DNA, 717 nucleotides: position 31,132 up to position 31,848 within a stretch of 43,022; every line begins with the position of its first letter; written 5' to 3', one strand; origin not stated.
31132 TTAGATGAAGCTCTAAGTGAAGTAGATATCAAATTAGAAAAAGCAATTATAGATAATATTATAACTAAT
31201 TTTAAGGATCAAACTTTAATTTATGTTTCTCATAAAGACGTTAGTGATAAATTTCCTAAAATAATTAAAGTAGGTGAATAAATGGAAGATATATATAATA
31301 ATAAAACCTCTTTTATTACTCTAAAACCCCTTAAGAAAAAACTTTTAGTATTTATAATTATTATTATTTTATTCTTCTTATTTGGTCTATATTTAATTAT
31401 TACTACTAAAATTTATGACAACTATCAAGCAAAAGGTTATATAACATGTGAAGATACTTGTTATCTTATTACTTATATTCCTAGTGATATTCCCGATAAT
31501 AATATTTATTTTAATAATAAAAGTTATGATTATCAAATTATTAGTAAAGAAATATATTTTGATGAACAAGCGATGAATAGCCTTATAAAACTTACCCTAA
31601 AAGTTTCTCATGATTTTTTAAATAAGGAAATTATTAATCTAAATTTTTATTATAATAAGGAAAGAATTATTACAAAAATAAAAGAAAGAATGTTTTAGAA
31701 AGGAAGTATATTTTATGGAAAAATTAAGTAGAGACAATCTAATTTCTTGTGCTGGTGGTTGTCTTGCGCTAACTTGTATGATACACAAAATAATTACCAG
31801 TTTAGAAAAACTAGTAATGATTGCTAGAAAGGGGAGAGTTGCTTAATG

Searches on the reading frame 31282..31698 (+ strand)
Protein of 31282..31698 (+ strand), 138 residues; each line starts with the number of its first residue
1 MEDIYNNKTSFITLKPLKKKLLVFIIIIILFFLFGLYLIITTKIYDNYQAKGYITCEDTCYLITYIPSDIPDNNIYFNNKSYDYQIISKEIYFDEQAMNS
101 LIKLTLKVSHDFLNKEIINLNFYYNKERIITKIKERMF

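Call 4: search_protein_families(library=pfam, proteins=[window:31282-31698:+], max_evalue=0.1)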
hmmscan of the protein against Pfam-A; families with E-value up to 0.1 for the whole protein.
window:31282-31698:+ (138 aa): 0 families

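Call 5: search_protein_families(library=ncbifam, proteins=[window:31282-31698:+], max_evalue=0.1)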
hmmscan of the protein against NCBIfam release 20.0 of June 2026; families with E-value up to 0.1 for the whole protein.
window:31282-31698:+ (138 aa): 0 families

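Call 24: search_protein_representatives(protein=window:31282-31698:+)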
Query: 138 residues. Proteins with E-value up to 0.001 (for the whole library): 56; up to 1e-10: 25; up to 1e-30: 2. The best 56 are listed.
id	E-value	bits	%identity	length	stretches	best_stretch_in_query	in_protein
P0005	1.3e-40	154.8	60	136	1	1-138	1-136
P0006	2.6e-32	127.9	48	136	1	1-138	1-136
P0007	4.1e-30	120.8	49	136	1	1-138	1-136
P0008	8.3e-30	119.8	49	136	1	1-138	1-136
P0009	1.1e-27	113.0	45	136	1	2-138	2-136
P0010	2.5e-25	105.3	43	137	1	1-138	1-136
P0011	2.0e-23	99.1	40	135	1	6-138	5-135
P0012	1.1e-21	93.5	41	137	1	1-138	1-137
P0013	2.1e-21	92.7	40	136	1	3-138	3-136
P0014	2.8e-21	92.2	38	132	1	1-133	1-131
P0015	1.4e-20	89.9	38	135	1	1-136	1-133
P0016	4.9e-20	88.2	39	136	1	1-138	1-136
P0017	2.2e-19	86.1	35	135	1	5-137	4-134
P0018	4.4e-19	85.1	41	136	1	1-138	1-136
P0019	6.9e-18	81.2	35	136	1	1-134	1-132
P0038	9.5e-06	42.0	32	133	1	28-138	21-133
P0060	8.3e-04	35.7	36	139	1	14-136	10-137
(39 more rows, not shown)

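Call 26: search_protein_families(library=pfam, alignment_id=A2, max_evalue=1)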
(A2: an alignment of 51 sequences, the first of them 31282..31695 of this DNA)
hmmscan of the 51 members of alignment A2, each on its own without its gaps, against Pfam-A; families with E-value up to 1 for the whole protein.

A. member 1, window:31282-31695:+ (138 aa): 0 families

B. families by the number of members that match (of 51 scanned): 57 families (the first 25 are shown)
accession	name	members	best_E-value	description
PF01873.23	eIF-5_eIF-2B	2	0.022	Domain found in IF2B/IF5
PF22721.1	TBP-TOTE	2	0.064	TATA-binding-like protein domain of the TOTE conflict systems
PF23906.1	DUF7248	2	0.086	Family of unknown function (DUF7248)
PF10717.14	ODV-E18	2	0.21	Occlusion-derived virus envelope protein ODV-E18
PF15432.12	Sec-ASP3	1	0.00095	Accessory Sec secretory system ASP3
PF02109.21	DAD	1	0.0016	DAD family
PF24638.1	KH_DEAH11_1st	1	0.0064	DEAH11 eukaryotic type KH-domain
PF01817.26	CM_2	1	0.0065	Chorismate mutase type II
PF13567.11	DUF4131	1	0.0072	Domain of unknown function (DUF4131)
PF13624.11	SurA_N_3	1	0.009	SurA-like N-terminal domain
PF12159.13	DUF3593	1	0.015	Protein of unknown function (DUF3593)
PF06480.20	FtsH_ext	1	0.015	FtsH Extracellular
PF05251.17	Ost5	1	0.015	Oligosaccharyltransferase subunit 5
PF00916.26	Sulfate_transp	1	0.022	Sulfate permease family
PF08508.15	DUF1746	1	0.026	Fungal domain of unknown function (DUF1746)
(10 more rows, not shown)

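Call 27: search_solved_structures(query=A2, max_evalue=10, show_alignments=2)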
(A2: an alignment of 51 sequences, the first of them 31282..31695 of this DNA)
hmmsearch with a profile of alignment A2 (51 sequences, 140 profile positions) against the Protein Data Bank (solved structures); distinct sequences matched with E-value up to 10: 1.
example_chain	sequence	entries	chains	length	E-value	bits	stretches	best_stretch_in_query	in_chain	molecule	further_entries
4h0a_A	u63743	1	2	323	0.13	15.5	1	68-126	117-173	Uncharacterized protein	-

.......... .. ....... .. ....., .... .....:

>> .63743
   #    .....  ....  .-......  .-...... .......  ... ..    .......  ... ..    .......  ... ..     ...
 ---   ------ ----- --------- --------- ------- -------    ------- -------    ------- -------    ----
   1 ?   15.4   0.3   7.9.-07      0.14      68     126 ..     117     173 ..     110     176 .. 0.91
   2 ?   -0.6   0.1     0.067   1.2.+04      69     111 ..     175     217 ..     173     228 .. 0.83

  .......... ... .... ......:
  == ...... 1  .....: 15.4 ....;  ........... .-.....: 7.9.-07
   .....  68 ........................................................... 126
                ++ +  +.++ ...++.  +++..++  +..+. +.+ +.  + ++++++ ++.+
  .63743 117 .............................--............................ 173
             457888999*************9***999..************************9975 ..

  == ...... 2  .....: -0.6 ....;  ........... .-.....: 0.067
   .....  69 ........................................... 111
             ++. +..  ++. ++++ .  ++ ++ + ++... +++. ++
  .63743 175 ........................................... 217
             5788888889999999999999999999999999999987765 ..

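Call 28: find_homologous_proteins(query=A2, max_evalue=0.001)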
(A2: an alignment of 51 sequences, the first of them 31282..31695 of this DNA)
Query A2 (51 sequences) (138 aa, profile of the alignment): 34 proteins with E <= 0.001 among 4131 candidates.
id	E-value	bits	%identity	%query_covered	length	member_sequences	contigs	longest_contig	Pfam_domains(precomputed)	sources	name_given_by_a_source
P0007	7.7e-46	173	48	100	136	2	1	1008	-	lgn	-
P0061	1.4e-43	166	45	100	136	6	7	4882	-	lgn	-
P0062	3.1e-43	165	50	100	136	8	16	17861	-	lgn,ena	-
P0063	2.5e-42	162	48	100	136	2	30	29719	-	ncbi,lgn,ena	-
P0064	3.8e-42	162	41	100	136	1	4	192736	-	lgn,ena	-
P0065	4.4e-42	161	64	99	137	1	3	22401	-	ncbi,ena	-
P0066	2.5e-41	159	48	100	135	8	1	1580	-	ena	-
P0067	2.5e-41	159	49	100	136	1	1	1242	-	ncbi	-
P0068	3.6e-41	158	46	100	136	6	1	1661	-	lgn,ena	-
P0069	4.6e-41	158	46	100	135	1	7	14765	-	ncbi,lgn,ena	-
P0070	1.2e-40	157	98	100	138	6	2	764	-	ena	-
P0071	3.7e-40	155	43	100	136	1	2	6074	-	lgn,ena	-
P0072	6.2e-40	154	47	100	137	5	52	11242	-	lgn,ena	-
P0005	4.8e-39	151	59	100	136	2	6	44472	-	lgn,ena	-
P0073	5.5e-39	151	54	100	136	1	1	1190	-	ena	-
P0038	1.6e-33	134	30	62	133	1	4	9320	-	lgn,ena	-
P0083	1.2e-28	118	27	70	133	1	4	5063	-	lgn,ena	-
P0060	1.3e-28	118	32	87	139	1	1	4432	-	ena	-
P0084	2.0e-27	114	27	86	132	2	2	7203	-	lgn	-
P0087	3.4e-13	68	28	100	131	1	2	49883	-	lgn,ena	-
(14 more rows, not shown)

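Call 29: find_encoding_contigs(protein=P0064, flank=5000, max_places=1)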
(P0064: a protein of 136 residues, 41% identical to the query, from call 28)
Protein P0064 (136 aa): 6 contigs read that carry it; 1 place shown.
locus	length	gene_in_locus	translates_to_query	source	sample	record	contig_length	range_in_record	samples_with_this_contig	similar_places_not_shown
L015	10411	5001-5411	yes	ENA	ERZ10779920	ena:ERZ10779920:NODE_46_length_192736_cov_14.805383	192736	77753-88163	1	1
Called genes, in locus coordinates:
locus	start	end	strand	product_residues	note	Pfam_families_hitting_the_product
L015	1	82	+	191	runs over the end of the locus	-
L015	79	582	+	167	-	-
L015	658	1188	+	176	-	PF01765:RRF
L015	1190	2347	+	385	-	PF01594:AI-2E_transport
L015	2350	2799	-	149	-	PF12844:HTH_19, PF01381:HTH_3 (weak), PF13443:HTH_26 (faint), PF01381:HTH_3 (weak)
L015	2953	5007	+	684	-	PF03412:Peptidase_C39, PF00664:ABC_membrane, PF00005:ABC_tran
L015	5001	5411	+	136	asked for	-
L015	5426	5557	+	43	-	-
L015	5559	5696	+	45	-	-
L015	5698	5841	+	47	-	-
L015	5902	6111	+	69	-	-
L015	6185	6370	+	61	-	PF01165:Ribosomal_S21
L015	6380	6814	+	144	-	PF09424:YqeY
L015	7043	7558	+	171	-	PF05198:IF3_N, PF00707:IF3_C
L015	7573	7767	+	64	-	PF01632:Ribosomal_L35p (weak)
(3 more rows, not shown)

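Call 30: find_encoding_contigs(protein=P0005, flank=5000, max_places=1)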
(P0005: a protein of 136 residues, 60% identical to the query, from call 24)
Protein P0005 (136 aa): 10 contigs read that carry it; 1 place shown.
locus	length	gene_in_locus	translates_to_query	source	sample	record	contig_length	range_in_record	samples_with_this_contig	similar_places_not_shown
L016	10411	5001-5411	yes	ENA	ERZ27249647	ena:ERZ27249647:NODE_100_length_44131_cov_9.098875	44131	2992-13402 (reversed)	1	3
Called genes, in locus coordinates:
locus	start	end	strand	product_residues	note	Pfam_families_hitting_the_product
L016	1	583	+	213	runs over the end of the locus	-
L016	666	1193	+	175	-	PF01765:RRF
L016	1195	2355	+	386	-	PF01594:AI-2E_transport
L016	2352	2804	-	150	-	PF12844:HTH_19 (faint), PF13560:HTH_31 (faint), PF15731:MqsA_antitoxin (faint), PF01381:HTH_3, PF13443:HTH_26 (faint), PF01381:HTH_3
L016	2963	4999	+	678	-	PF03412:Peptidase_C39, PF00664:ABC_membrane, PF00005:ABC_tran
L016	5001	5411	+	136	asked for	-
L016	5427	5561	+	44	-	-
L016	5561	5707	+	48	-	-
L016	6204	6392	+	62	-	PF01165:Ribosomal_S21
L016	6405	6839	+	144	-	PF09424:YqeY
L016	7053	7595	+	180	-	PF05198:IF3_N, PF00707:IF3_C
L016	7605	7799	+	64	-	PF01632:Ribosomal_L35p (weak)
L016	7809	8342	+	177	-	PF00453:Ribosomal_L20, PF07498:Rho_N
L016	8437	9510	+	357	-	-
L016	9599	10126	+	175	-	PF21448:DNMK (weak)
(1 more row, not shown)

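Call 31: find_encoding_contigs(protein=P0063, flank=5000, max_places=1)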
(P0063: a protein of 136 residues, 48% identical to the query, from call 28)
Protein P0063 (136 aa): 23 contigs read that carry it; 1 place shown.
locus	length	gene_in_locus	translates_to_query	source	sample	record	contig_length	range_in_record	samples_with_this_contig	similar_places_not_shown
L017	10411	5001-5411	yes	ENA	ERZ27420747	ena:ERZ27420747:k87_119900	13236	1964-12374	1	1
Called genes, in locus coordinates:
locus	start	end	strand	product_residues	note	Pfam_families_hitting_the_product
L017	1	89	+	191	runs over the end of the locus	-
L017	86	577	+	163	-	-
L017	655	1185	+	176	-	PF01765:RRF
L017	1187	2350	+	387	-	PF01594:AI-2E_transport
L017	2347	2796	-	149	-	PF12844:HTH_19 (weak), PF01381:HTH_3, PF04545:Sigma70_r4 (faint), PF13443:HTH_26 (faint), PF01381:HTH_3 (weak)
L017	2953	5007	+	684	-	PF03412:Peptidase_C39, PF00664:ABC_membrane, PF00005:ABC_tran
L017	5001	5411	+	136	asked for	-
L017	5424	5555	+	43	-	-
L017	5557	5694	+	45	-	-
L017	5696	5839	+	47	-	-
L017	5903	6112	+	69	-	-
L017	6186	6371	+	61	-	PF01165:Ribosomal_S21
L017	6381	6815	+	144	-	PF09424:YqeY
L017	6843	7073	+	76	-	-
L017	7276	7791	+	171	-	PF05198:IF3_N, PF00707:IF3_C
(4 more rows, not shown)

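Call 32: find_encoding_contigs(protein=P0087, flank=5000, max_places=1)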
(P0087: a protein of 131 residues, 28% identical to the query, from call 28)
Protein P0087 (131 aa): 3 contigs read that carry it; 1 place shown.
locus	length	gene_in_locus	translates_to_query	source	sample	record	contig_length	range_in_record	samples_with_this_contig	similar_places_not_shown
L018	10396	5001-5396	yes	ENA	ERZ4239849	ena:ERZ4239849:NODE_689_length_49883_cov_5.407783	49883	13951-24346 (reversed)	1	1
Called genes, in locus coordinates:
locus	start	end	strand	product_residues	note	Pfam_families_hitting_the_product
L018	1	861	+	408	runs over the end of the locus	PF05193:Peptidase_M16_C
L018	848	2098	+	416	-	PF00675:Peptidase_M16, PF05193:Peptidase_M16_C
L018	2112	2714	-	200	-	PF00163:Ribosomal_S4, PF01479:S4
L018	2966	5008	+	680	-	PF03412:Peptidase_C39, PF00664:ABC_membrane, PF00005:ABC_tran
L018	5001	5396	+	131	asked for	-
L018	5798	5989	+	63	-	PF01165:Ribosomal_S21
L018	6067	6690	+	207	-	PF04892:VanZ-LLP1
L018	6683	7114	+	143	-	PF02130:YbeY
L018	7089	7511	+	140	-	PF01219:DAGK_prokar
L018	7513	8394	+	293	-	PF00350:Dynamin_N (faint), PF01926:MMR_HSR1, PF02421:FeoB_N, PF03193:RsgA_GTPase (faint), PF04548:AIG1 (weak), PF00009:GTP_EFTU, PF07650:KH_2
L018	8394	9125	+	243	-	PF11967:RecO_N, PF02565:RecO_C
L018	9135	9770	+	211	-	PF00265:TK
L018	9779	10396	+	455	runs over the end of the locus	PF28494:GlyRS_ins_1 (weak), PF00587:tRNA-synt_2b, PF03129:HGTP_anticodon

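Call 36: find_encoding_contigs(protein=P0062, flank=3500, max_places=1)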
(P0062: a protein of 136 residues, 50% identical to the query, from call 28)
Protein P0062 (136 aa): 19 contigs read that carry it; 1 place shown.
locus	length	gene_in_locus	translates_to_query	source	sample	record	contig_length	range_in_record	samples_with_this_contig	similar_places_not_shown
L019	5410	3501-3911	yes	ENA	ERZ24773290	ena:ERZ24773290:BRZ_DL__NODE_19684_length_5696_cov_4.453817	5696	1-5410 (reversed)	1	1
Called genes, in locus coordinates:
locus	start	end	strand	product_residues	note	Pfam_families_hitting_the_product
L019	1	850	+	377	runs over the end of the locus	?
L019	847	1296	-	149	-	PF12844:HTH_19 (weak), PF13560:HTH_31 (faint), PF01381:HTH_3 (weak), PF13443:HTH_26 (faint), PF01381:HTH_3 (weak)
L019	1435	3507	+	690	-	PF03412:Peptidase_C39, PF00664:ABC_membrane, PF00005:ABC_tran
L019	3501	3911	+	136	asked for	-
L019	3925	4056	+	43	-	-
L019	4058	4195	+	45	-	-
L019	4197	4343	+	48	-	-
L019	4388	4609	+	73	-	-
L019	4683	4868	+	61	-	PF01165:Ribosomal_S21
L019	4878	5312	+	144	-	PF09424:YqeY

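Call 37: find_encoding_contigs(protein=P0069, flank=3500, max_places=1)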
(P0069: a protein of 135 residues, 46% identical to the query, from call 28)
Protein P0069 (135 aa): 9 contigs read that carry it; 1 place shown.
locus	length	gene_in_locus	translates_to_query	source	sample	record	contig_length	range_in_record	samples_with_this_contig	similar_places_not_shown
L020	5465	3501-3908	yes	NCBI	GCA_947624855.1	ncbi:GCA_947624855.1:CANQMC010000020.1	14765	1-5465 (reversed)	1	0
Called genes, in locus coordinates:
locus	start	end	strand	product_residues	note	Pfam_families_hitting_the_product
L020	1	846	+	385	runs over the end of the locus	PF01594:AI-2E_transport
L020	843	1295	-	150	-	PF12844:HTH_19, PF01381:HTH_3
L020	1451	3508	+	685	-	PF03412:Peptidase_C39, PF00664:ABC_membrane, PF00005:ABC_tran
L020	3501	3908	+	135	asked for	-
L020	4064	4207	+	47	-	-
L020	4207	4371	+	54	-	-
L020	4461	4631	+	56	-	-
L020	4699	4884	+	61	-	PF01165:Ribosomal_S21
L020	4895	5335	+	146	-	PF09424:YqeY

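Call 38: find_encoding_contigs(protein=P0072, flank=3500, max_places=1)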
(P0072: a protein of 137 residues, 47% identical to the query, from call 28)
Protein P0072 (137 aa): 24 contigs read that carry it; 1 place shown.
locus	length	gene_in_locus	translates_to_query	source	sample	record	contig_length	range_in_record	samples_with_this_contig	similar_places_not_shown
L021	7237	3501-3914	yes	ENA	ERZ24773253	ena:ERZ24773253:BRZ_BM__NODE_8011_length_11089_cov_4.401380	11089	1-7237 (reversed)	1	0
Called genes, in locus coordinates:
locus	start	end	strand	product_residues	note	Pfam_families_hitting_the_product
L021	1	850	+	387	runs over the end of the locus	PF01594:AI-2E_transport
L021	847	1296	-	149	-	PF12844:HTH_19, PF01381:HTH_3 (weak), PF13443:HTH_26 (faint), PF01381:HTH_3 (weak)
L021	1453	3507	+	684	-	PF03412:Peptidase_C39, PF00664:ABC_membrane, PF00005:ABC_tran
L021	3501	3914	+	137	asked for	-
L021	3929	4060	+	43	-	-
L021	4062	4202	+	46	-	-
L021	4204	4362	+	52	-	-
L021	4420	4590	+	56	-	-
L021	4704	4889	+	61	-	PF01165:Ribosomal_S21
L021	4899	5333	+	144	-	PF09424:YqeY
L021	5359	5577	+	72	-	-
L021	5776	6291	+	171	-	PF05198:IF3_N, PF00707:IF3_C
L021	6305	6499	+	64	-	PF01632:Ribosomal_L35p (weak)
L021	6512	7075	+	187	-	PF00453:Ribosomal_L20, PF02037:SAP (faint), PF07498:Rho_N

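Call 41: find_encoding_contigs(protein=P0038, flank=4000, max_places=1)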
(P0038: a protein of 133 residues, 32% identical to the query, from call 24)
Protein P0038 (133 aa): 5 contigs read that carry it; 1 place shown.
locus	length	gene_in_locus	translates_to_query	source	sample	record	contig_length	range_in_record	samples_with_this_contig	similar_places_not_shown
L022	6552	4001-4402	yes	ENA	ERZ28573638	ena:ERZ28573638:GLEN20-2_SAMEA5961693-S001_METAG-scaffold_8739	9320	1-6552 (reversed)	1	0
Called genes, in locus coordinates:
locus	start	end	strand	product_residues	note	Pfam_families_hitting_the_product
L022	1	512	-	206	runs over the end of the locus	-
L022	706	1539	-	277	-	-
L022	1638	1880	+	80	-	PF14069:SpoVIF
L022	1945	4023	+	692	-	PF03412:Peptidase_C39, PF00664:ABC_membrane, PF00005:ABC_tran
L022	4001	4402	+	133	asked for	-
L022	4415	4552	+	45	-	-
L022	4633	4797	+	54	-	-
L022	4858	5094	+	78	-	PF01165:Ribosomal_S21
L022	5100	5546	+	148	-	PF09424:YqeY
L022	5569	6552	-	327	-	?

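Call 42: find_encoding_contigs(protein=P0084, flank=4000, max_places=1)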
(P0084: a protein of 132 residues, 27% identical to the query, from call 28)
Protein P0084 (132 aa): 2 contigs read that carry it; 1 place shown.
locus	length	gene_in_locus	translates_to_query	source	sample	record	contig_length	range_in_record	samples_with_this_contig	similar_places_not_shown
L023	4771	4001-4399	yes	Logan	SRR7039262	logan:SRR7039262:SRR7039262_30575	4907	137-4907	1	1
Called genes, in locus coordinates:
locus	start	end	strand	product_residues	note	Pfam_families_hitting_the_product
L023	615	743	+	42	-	-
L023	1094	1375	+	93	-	PF04221:RelB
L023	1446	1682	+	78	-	PF15738:YafQ_toxin, PF05016:ParE_toxin (weak)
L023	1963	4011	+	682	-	PF03412:Peptidase_C39, PF00664:ABC_membrane, PF00005:ABC_tran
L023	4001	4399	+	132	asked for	-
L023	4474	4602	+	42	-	-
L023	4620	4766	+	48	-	-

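Call 43: find_encoding_contigs(protein=P0083, flank=4000, max_places=1)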
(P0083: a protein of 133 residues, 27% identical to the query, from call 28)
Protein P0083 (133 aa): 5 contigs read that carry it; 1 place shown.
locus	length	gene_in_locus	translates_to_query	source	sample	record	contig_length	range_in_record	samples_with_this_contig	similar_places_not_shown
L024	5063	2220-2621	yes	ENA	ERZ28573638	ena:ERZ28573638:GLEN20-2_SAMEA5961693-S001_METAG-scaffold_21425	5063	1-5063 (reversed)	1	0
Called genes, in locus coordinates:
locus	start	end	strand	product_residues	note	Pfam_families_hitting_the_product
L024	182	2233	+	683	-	PF03412:Peptidase_C39, PF00664:ABC_membrane, PF02463:SMC_N (weak), PF00005:ABC_tran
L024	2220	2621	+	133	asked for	-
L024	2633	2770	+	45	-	-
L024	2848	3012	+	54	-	-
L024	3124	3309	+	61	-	PF01165:Ribosomal_S21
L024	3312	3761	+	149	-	PF09424:YqeY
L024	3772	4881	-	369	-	PF05636:HIGH_NTase1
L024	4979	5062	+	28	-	?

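Call 44: find_encoding_contigs(protein=P0060, flank=4000, max_places=1)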
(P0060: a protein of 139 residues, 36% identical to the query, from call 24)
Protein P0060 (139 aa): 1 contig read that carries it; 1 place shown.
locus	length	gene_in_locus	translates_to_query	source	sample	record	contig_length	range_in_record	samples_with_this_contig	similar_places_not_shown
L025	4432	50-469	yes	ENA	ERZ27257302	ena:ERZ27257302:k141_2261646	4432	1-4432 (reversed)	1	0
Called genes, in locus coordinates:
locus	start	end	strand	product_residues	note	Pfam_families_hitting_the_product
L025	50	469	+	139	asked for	-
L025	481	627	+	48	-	-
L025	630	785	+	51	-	-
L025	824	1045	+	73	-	PF01165:Ribosomal_S21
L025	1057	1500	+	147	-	PF09424:YqeY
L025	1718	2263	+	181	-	PF13302:Acetyltransf_3, PF13420:Acetyltransf_4 (weak), PF00583:Acetyltransf_1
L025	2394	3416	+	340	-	PF14343:PrcB_C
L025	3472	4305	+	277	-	-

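Call 51: predict_structure(alignment_id=A3)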
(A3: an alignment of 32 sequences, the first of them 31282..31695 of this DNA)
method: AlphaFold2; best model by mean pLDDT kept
length: 138 residues; sequences in the alignment: 32
mean_pLDDT: 82.6   pTM: 0.59
mean pLDDT of the five models: 82.6, 81.3, 81.2, 80.5, 78.4
residues with pLDDT >= 90: 55; 70-90: 55; 50-70: 26; < 50: 2
segments of 3 or more residues with pLDDT < 50: none
pLDDT, mean of each block of 10 residues (from residue 1): 53 63 91 88 84 92 91 88 92 86 91 91 77 67
secondary structure, 60 per line:
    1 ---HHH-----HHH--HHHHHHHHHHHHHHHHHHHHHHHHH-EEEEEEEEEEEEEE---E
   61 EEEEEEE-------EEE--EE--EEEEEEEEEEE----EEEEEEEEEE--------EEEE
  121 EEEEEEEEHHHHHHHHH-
elements in order: H17-41 E43-56 E60-67 E75-77 E84-94 E99-108 E117-128 H129-137

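Call 58: fold_search(model_id=the predicted structure, library=pdb)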
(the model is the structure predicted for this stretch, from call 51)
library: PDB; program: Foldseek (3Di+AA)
matches with E <= 10: 1072; with E <= 0.001: 0
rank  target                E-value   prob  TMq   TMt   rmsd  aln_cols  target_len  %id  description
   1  3op1_B                7.6e-02  0.90  0.30  0.17  11.8       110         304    7  Crystal Structure of Macrolide-efflux Protein SP_1110 from Streptococcus pneumoniae (released 2010-09-29)
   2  7pcf_E                1.0e-01  0.28  0.21  0.11  16.4       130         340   12  Human methemoglobin bound to Staphylococcus aureus hemophore IsdB (released 2022-04-13)
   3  3s48_A                1.4e-01  0.21  0.20  0.19  14.7       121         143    9  Human Alpha-Haemoglobin Complexed with the First NEAT Domain of IsdH from Staphylococcus aureus (released 2012-05-23)
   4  3h94_A                1.5e-01  0.87  0.32  0.17   4.8        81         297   14  Crystal structure of the membrane fusion protein CusB from Escherichia coli (released 2009-08-18)
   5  9cuy_K                1.6e-01  0.47  0.25  0.15  16.3       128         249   12  Bacteriophage PhiTE extended baseplate (released 2025-04-16)
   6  1h6e_A                1.6e-01  0.13  0.15  0.11  15.5        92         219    9  MU2 ADAPTIN SUBUNIT (AP50) OF AP2 ADAPTOR (SECOND DOMAIN), COMPLEXED WITH CTLA-4 INTERNALIZATION PEPTIDE TTGVYVKMPPT (released 2001-11-28)
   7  1n06_A                2.3e-01  0.35  0.23  0.21  12.1       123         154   12  Crystal Structure of Schizosaccharomyces pombe Riboflavin Kinase Reveals a Novel ATP and Riboflavin Binding Fold (released 2003-02-25)
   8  1n06_B                2.3e-01  0.33  0.23  0.21  12.4       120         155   12  Crystal Structure of Schizosaccharomyces pombe Riboflavin Kinase Reveals a Novel ATP and Riboflavin Binding Fold (released 2003-02-25)
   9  3fz2_C                2.4e-01  0.18  0.16  0.17  11.2       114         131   10  Crystal structure of the tail terminator protein from phage lambda (gpU-D74A) (released 2009-05-26)
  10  6iok_J                2.7e-01  0.75  0.32  0.16   5.0        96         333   12  Cryo-EM structure of multidrug efflux pump MexAB-OprM (0 degree state) (released 2019-04-03)
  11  6rbk_C                2.7e-01  0.44  0.23  0.08   8.5        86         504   14  Cryo-EM structure of the anti-feeding prophage (AFP) baseplate in extended state, 3-fold symmetrised (released 2019-04-24)
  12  5xu0_B                2.8e-01  0.92  0.37  0.24   4.0        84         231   10  Structure of the membrane fusion protein Spr0693 from Streptococcus pneumoniae R6 (released 2018-01-24)
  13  3fz2_A                2.8e-01  0.18  0.16  0.18  11.3       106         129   12  Crystal structure of the tail terminator protein from phage lambda (gpU-D74A) (released 2009-05-26)
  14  3fz2_E                2.8e-01  0.10  0.13  0.14  11.8       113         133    9  Crystal structure of the tail terminator protein from phage lambda (gpU-D74A) (released 2009-05-26)
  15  8r73                  3.0e-01  0.75  0.29  0.09   7.5       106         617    5  Polysaccharide lyase BcPL33HA (BcellWH2_04512) Apo form (released 2024-12-04)
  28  2f1m_C                4.6e-01  0.72  0.32  0.20   4.9        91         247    9  Conformational flexibility in the multidrug efflux system protein AcrA (released 2006-03-21)
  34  2f1m_A                5.1e-01  0.84  0.33  0.21   3.8        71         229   11  Conformational flexibility in the multidrug efflux system protein AcrA (released 2006-03-21)
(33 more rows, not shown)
